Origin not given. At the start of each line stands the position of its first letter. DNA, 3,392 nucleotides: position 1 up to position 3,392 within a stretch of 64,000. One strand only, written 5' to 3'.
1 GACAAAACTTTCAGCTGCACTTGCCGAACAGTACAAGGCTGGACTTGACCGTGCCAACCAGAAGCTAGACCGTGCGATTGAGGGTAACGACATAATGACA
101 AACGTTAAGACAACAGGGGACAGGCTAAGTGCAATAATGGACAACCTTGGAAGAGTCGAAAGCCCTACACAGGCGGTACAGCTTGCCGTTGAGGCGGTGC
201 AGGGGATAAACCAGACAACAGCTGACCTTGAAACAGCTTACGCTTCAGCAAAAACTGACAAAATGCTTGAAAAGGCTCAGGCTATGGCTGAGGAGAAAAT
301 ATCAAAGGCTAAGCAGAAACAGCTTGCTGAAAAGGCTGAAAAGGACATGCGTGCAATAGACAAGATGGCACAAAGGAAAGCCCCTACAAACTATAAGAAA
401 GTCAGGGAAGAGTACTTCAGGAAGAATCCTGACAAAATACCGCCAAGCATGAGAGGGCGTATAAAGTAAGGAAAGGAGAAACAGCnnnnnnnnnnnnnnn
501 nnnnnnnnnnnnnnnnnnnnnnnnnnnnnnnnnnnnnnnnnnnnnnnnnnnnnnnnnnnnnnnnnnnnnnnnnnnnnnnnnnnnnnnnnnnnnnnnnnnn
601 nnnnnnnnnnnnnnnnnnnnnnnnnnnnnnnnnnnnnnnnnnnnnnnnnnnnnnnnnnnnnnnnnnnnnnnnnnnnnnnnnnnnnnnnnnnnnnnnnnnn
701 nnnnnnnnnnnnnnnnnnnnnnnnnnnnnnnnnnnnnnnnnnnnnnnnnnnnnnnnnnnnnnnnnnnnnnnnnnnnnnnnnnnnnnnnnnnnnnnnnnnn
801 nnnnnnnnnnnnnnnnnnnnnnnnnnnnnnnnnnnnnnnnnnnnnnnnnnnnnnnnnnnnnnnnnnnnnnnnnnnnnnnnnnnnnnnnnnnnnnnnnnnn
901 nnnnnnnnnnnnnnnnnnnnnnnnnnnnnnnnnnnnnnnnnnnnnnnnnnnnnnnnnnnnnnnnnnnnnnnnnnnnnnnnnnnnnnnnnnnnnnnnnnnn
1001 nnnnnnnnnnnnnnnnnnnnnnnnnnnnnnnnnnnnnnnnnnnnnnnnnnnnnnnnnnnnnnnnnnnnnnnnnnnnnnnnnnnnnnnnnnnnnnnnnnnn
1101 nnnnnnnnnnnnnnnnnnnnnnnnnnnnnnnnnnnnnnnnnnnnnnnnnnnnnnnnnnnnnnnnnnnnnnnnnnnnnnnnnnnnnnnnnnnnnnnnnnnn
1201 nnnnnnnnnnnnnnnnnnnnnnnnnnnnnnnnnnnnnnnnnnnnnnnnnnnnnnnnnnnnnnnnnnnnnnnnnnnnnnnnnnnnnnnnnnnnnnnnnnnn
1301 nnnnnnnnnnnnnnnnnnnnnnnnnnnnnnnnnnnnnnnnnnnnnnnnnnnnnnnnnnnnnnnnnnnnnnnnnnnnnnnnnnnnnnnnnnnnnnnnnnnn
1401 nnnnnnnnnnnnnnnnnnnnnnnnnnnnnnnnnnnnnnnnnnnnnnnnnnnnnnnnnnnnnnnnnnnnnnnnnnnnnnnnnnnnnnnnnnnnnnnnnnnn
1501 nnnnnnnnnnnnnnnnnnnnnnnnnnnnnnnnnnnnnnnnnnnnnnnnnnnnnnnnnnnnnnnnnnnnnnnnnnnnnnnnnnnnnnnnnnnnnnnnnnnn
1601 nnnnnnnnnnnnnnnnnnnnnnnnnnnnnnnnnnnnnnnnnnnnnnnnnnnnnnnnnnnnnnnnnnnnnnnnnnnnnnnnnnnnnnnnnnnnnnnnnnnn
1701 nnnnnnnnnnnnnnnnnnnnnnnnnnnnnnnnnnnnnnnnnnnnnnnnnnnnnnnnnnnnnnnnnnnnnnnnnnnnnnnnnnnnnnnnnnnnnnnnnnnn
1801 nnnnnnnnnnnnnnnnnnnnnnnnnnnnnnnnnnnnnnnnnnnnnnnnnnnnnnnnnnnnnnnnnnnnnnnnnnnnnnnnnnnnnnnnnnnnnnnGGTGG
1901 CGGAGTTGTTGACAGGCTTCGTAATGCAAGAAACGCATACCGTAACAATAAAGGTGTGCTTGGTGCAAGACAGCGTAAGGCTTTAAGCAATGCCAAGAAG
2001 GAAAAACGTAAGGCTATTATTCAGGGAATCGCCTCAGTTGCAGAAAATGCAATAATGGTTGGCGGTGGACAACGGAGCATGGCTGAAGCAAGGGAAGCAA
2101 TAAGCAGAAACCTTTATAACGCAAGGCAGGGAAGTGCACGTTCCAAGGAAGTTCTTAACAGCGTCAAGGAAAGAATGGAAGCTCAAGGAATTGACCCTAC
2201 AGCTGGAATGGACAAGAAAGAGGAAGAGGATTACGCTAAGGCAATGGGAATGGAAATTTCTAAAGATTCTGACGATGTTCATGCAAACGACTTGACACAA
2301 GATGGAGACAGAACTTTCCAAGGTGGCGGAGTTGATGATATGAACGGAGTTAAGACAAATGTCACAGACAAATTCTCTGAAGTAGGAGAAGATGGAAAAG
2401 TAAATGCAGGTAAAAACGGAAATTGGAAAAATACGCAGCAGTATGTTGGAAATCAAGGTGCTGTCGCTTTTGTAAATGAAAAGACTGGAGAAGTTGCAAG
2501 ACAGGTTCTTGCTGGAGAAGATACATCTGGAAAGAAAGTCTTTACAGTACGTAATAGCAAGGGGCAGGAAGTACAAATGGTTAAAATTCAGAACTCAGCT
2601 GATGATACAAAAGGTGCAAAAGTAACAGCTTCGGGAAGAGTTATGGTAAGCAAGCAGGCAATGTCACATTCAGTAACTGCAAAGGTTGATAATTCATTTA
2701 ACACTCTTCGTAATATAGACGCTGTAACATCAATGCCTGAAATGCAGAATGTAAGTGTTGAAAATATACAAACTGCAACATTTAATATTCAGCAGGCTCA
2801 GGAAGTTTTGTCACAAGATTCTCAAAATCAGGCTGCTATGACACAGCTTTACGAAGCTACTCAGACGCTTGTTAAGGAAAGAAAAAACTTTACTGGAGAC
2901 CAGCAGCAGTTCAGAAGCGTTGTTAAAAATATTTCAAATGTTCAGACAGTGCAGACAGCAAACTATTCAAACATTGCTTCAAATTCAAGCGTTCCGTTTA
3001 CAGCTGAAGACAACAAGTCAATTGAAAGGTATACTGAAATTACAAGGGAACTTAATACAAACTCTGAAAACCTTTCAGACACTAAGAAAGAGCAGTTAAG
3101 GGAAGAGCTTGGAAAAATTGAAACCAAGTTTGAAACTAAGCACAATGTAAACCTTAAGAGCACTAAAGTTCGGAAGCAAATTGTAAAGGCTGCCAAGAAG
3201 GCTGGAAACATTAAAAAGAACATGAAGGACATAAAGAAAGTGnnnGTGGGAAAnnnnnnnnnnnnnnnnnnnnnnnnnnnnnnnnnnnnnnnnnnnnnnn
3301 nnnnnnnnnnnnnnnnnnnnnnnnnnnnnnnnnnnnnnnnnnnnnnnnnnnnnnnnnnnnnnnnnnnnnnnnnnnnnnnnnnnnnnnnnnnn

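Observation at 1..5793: T4SS-like module in a GC-richer segment at the window edge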

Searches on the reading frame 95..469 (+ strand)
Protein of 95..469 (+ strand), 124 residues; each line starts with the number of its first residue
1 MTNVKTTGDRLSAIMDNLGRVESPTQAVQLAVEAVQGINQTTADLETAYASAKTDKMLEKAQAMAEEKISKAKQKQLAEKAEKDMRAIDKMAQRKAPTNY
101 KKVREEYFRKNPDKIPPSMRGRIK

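Call 3: search_protein_families(library=pfam, proteins=[window:95-469:+], max_evalue=0.1)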
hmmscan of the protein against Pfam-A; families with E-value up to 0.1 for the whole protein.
window:95-469:+ (124 aa): 4 families
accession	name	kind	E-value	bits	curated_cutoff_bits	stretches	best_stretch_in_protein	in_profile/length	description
PF02601.20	Exonuc_VII_L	-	0.022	14.7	35.9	1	20-101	127-208/315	Exonuclease VII, large subunit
PF19726.4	DUF6218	-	0.024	14.7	26.8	1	9-119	110-222/229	Family of unknown function (DUF6218)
PF18380.7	GEN1_C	-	0.038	15.2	26.7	1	23-99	25-97/104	Holliday junction resolvase Gen1 C-terminal domain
PF11917.13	DUF3435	-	0.066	12.6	25.8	1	48-112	291-354/418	Protein of unknown function (DUF3435)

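Call 4: search_protein_families(library=phrogs, proteins=[window:95-469:+], max_evalue=0.01)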
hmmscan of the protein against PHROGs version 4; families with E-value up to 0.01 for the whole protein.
window:95-469:+ (124 aa): 0 families

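Call 12: find_encoding_contigs(protein=window:95-469:+, flank=10000, max_places=6)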
Protein window:95-469:+ (124 aa): no gene with exactly this product is on record in the collection.

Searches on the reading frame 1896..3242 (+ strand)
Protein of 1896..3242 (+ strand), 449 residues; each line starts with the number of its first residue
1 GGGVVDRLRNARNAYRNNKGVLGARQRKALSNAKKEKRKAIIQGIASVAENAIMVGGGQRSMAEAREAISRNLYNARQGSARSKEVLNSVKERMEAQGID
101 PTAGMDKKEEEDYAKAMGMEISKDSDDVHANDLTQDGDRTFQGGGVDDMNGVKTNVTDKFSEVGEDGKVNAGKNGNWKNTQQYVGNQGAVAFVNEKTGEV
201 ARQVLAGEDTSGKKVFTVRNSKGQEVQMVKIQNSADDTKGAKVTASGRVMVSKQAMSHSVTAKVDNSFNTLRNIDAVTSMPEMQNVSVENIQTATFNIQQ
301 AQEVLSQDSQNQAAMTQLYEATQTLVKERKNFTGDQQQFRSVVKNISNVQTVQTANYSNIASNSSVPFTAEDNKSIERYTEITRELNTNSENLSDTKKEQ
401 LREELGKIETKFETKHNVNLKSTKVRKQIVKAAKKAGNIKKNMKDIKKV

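Call 111: predict_structure(protein=window:1896-3242:+)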
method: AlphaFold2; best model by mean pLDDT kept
length: 449 residues; sequences in the alignment: 1
mean_pLDDT: 49.9   pTM: 0.21
mean pLDDT of the five models: 49.9, 48.0, 48.0, 45.9, 45.2
residues with pLDDT >= 90: 0; 70-90: 76; 50-70: 117; < 50: 256
segments of 3 or more residues with pLDDT < 50: 57-62, 77-79, 120-196, 198-315, 341-365, 435-437
pLDDT, mean of each block of 10 residues (from residue 1): 70 74 70 69 61 50 54 53 60 66 70 60 37 37 34 28 31 36 35 47 40 42 42 29 25 27 29 29 34 41 41 51 51 50 45 36 51 76 79 84 83 65 54 50 47
secondary structure, 60 per line:
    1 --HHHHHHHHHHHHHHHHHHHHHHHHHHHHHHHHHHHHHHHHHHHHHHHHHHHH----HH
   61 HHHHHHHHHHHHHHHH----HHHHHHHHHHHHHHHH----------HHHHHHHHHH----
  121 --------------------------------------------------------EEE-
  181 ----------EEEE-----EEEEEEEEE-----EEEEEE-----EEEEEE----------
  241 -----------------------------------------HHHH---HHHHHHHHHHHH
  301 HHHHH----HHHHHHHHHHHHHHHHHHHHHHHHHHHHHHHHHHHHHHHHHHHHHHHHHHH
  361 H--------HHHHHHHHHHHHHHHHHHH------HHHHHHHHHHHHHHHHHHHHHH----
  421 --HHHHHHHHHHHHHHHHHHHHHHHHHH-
elements in order: H3-54 H59-76 H81-96 H107-116 E177-179 E191-194 E200-208 E214-219 E225-230 H282-285 H289-305 H310-361 H370-388 H395-416 H423-448
